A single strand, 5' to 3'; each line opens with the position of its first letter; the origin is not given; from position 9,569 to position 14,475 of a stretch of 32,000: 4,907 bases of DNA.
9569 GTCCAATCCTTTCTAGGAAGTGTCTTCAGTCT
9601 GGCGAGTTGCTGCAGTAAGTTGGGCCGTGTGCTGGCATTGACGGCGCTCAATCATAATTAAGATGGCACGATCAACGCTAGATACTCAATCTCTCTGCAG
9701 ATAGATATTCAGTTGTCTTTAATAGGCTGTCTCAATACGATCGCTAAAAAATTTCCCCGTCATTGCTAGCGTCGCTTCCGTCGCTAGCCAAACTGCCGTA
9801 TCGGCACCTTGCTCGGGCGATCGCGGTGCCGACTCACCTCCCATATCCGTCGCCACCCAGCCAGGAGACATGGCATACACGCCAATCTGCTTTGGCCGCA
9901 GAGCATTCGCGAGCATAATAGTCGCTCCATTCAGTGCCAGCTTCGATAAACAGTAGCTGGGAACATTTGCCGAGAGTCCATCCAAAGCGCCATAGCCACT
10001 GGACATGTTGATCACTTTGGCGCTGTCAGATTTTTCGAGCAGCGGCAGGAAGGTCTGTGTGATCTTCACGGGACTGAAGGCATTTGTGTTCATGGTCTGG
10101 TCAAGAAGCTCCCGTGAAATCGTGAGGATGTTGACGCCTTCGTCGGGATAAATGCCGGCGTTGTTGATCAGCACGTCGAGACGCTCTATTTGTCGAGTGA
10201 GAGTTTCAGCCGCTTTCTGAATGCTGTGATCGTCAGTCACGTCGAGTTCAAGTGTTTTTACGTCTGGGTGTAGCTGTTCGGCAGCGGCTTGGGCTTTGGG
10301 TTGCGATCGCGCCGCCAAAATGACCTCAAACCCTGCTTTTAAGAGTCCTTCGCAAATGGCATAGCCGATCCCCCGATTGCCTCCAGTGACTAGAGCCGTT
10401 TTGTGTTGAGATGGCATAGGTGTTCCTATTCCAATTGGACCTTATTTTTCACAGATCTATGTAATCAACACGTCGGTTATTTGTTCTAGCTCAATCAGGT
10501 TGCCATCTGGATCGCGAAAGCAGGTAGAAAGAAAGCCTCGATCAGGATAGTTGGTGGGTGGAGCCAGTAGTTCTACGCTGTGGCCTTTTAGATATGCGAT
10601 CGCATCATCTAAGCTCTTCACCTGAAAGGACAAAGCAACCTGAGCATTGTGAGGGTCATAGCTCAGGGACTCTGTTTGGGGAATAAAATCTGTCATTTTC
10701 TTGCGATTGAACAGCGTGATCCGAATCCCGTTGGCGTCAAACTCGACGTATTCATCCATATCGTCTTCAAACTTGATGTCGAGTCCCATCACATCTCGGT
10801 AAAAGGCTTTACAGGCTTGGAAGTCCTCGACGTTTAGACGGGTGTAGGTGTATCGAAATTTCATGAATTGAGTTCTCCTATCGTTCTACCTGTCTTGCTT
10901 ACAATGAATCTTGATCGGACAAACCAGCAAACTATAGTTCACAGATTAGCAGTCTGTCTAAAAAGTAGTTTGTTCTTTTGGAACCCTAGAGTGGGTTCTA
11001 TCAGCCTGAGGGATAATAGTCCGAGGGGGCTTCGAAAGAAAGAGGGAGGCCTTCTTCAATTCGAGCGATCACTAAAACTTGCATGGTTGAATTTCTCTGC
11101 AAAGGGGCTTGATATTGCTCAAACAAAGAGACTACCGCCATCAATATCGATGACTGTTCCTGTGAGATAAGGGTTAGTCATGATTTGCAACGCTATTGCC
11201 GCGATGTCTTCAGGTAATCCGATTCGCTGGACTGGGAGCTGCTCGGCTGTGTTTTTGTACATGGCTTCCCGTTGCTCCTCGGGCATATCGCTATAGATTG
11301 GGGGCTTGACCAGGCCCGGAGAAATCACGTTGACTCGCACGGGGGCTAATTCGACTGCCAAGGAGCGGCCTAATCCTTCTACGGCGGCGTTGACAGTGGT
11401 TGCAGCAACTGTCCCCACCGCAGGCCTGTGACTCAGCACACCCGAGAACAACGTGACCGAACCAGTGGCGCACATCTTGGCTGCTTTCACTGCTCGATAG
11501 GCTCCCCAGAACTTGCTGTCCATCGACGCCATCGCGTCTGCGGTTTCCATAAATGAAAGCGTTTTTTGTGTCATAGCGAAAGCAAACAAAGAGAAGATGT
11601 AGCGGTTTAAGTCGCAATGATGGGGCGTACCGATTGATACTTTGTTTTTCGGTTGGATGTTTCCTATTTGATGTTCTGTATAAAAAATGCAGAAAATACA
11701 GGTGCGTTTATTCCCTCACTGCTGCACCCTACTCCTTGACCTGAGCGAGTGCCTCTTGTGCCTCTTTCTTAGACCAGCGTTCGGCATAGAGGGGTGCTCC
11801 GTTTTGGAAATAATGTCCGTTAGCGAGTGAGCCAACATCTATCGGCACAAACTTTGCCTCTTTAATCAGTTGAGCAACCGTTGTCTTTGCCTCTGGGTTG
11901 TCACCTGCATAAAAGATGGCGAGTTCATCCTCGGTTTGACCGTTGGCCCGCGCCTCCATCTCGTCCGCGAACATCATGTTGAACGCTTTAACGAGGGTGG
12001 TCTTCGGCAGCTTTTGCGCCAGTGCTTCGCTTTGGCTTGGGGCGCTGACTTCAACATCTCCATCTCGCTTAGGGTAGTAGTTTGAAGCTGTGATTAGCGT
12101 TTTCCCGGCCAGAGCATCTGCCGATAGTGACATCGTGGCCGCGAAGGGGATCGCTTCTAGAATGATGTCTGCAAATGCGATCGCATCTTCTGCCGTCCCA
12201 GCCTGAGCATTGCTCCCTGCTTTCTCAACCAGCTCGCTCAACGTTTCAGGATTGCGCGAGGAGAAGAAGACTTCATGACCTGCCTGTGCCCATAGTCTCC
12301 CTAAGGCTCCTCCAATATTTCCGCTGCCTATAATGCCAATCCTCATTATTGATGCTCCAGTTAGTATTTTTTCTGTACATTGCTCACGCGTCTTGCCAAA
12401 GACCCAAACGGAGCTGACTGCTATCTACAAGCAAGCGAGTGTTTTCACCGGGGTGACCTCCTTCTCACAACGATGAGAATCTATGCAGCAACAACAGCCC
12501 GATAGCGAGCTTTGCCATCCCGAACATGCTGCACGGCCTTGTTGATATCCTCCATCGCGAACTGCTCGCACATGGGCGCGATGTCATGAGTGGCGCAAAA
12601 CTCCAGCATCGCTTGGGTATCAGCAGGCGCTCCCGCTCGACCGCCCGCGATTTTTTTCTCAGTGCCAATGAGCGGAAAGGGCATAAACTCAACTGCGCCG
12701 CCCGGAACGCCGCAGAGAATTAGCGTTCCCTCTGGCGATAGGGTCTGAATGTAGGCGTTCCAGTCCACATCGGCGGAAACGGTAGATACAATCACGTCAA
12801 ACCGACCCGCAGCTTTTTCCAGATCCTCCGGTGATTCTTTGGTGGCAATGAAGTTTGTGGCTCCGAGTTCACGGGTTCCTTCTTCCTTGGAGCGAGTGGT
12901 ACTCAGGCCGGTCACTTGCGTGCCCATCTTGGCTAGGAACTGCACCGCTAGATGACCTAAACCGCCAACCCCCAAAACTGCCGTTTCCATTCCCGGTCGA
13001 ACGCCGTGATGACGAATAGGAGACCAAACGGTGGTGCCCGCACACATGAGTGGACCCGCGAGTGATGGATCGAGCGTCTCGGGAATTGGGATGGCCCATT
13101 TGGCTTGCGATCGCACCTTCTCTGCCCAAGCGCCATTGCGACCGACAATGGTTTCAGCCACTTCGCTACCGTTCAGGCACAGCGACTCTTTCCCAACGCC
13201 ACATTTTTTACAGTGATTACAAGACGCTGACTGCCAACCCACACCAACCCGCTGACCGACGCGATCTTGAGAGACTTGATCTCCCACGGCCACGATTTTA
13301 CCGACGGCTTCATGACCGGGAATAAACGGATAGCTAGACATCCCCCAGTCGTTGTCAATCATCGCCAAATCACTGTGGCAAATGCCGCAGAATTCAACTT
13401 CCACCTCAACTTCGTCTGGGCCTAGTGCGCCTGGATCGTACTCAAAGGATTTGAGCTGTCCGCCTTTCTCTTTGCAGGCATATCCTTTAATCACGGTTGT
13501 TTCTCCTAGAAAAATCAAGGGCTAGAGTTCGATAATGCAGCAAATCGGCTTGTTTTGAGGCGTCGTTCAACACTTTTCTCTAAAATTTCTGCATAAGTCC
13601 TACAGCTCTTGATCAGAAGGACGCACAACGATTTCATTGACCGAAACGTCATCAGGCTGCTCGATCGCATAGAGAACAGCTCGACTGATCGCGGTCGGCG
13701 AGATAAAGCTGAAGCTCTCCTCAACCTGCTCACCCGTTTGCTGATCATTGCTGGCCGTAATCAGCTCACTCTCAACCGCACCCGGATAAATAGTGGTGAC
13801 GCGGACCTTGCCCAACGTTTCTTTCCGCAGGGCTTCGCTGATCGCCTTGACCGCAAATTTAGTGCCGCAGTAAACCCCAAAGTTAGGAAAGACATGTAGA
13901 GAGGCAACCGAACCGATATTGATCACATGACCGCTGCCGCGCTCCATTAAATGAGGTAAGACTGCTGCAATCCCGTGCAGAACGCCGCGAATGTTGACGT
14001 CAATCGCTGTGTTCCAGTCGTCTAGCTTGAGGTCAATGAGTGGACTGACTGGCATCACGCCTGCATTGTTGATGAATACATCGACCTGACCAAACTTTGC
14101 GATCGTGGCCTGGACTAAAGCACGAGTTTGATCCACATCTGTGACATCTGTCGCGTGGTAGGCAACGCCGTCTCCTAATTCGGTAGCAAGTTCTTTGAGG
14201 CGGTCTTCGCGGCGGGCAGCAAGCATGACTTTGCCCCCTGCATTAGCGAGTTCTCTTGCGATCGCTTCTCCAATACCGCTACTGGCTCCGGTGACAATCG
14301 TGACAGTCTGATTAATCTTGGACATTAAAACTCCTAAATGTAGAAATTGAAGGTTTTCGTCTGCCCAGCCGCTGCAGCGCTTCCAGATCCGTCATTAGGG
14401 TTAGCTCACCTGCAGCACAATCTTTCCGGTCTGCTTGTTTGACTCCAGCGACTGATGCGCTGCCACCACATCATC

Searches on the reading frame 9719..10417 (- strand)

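Call 7: search_protein_families(library=pfam, proteins=[window:9719-10417:-])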
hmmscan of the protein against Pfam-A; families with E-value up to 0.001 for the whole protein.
window:9719-10417:- (232 aa): 7 families
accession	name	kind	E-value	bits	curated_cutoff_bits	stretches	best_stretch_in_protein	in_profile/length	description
PF00106.31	adh_short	-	2.5e-46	158.1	26.6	1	6-196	1-190/195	short chain dehydrogenase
PF13561.12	adh_short_C2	-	1.5e-37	129.9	27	1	14-194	5-182/236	Enoyl-(Acyl carrier protein) reductase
PF08659.16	KR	-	1.7e-08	35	22.6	1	7-98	2-100/180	KR domain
PF01370.27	Epimerase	-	1.3e-06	28.5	20.9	1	8-100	1-84/240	NAD dependent epimerase/dehydratase family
PF13460.12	NAD_binding_10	-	2.6e-05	24.6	27.2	1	12-71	1-59/184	NAD(P)H-binding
PF08643.16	DUF1776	-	5.6e-05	23.1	25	1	25-186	24-197/294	Fungal family of unknown function (DUF1776)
PF23441.1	SDR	-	0.00093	19.1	27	0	6-193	8-199/258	SDR-like rossmann domain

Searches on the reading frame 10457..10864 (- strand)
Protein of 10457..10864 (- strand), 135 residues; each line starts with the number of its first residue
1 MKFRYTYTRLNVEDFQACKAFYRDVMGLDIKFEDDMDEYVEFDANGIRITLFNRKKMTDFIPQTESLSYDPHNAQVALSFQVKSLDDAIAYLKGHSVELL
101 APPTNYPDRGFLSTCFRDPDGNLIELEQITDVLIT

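Call 7: search_protein_families(library=pfam, proteins=[window:10457-10864:-])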
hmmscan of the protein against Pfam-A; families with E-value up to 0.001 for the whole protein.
window:10457-10864:- (135 aa): 4 families
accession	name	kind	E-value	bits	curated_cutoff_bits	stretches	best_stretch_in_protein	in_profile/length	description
PF00903.31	Glyoxalase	-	8.8e-15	55.6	20.6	1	7-126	4-121/121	Glyoxalase/Bleomycin resistance protein/Dioxygenase superfamily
PF12681.13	Glyoxalase_2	-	9.3e-12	45.4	30.1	1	10-126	6-113/118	Glyoxalase-like domain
PF18029.7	Glyoxalase_6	-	9.8e-05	23.4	23.6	1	10-125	4-104/106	Glyoxalase-like domain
PF22677.2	Ble-like_N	-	0.00012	22.2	24.5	1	6-42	3-38/41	Bleomycin resistance protein-like N-terminal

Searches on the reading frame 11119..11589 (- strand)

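Call 7: search_protein_families(library=pfam, proteins=[window:11119-11589:-])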
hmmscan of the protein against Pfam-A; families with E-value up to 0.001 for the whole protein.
window:11119-11589:- (156 aa): 3 families
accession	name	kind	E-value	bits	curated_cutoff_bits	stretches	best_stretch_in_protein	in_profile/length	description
PF13561.12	adh_short_C2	-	4.5e-20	72.7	27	1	4-152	81-234/236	Enoyl-(Acyl carrier protein) reductase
PF23441.1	SDR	-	5.3e-14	52.7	27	1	6-154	107-256/258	SDR-like rossmann domain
PF00106.31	adh_short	-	1.8e-05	24.7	26.6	1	13-104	95-192/195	short chain dehydrogenase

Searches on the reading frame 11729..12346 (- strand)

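Call 7: search_protein_families(library=pfam, proteins=[window:11729-12346:-])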
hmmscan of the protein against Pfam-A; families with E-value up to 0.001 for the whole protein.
window:11729-12346:- (205 aa): 7 families
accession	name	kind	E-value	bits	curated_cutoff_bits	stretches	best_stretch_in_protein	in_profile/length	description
PF03807.23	F420_oxidored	-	2.2e-18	67.1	21.6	1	2-90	1-94/94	NADP oxidoreductase coenzyme F420-dependent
PF03446.21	NAD_binding_2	-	2.3e-06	28.2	21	1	2-93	1-98/161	NAD binding domain of 6-phosphogluconate dehydrogenase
PF10727.15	Rossmann-like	-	7.9e-05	22.9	23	1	2-74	16-88/131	Rossmann-like domain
PF02558.23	ApbA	-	9e-05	22.6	22.2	1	3-51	1-47/150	Ketopantoate reductase PanE/ApbA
PF02826.25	2-Hacid_dh_C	-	0.00026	20.9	25.1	1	2-68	38-101/178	D-isomer specific 2-hydroxyacid dehydrogenase, NAD binding domain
PF01210.29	NAD_Gly3P_dh_N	-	0.00031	21.2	23.1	0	3-44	2-43/158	NAD-dependent glycerol-3-phosphate dehydrogenase N-terminus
PF02737.24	3HCDH_N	-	0.00044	20.6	22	1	3-66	2-67/180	3-hydroxyacyl-CoA dehydrogenase, NAD binding domain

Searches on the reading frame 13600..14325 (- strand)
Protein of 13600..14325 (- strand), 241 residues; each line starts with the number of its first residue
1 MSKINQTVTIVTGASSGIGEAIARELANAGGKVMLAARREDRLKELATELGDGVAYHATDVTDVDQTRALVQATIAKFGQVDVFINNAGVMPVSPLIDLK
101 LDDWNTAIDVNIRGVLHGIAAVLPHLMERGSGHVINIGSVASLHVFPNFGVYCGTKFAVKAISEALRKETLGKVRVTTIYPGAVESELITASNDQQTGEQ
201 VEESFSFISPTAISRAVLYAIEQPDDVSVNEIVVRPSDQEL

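Call 7: search_protein_families(library=pfam, proteins=[window:13600-14325:-])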
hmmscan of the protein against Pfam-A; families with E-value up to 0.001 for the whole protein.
window:13600-14325:- (241 aa): 6 families
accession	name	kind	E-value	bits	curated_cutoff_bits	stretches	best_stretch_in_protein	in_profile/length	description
PF00106.31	adh_short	-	7.2e-54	182.7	26.6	1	8-196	2-194/195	short chain dehydrogenase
PF13561.12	adh_short_C2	-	1.2e-40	140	27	1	13-199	1-192/236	Enoyl-(Acyl carrier protein) reductase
PF08659.16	KR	-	2.3e-13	50.9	22.6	1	9-171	3-168/180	KR domain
PF01370.27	Epimerase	-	2.5e-05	24.3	20.9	1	10-139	2-115/240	NAD dependent epimerase/dehydratase family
PF03807.23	F420_oxidored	-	0.00046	21.2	21.6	1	18-64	10-51/94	NADP oxidoreductase coenzyme F420-dependent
PF13460.12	NAD_binding_10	-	0.00061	20.1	27.2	1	13-72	1-59/184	NAD(P)H-binding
